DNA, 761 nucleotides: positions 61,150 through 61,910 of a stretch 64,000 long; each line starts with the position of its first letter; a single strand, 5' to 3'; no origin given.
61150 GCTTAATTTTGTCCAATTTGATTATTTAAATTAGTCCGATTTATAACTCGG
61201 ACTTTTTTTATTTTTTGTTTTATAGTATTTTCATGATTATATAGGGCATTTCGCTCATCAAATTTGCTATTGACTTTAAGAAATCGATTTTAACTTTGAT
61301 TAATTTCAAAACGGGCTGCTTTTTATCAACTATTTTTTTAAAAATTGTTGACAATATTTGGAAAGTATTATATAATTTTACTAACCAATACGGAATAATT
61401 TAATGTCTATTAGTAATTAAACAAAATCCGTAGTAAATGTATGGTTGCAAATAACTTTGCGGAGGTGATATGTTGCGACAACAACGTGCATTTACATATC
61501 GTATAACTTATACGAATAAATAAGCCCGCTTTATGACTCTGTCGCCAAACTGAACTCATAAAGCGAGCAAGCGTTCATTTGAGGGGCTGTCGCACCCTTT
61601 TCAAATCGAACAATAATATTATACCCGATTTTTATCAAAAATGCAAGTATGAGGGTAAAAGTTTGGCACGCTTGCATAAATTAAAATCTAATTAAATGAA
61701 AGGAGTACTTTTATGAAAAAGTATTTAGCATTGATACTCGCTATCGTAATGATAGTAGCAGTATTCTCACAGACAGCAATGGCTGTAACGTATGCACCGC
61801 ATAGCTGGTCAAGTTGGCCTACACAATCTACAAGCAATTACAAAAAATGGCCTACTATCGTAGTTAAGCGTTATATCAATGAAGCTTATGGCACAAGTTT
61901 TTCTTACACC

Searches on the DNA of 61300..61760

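Call 58: search_rna_families(source=window, start=61300, end=61760, threshold=evalue, max_evalue=1)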
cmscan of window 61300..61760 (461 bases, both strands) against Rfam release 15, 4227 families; matches with E-value up to 1: 1.
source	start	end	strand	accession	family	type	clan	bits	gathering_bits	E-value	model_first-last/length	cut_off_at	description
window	61512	61584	+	RF00749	mir-208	Gene; miRNA;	-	17.8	56.4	0.26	1-77/77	no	mir-208 microRNA precursor family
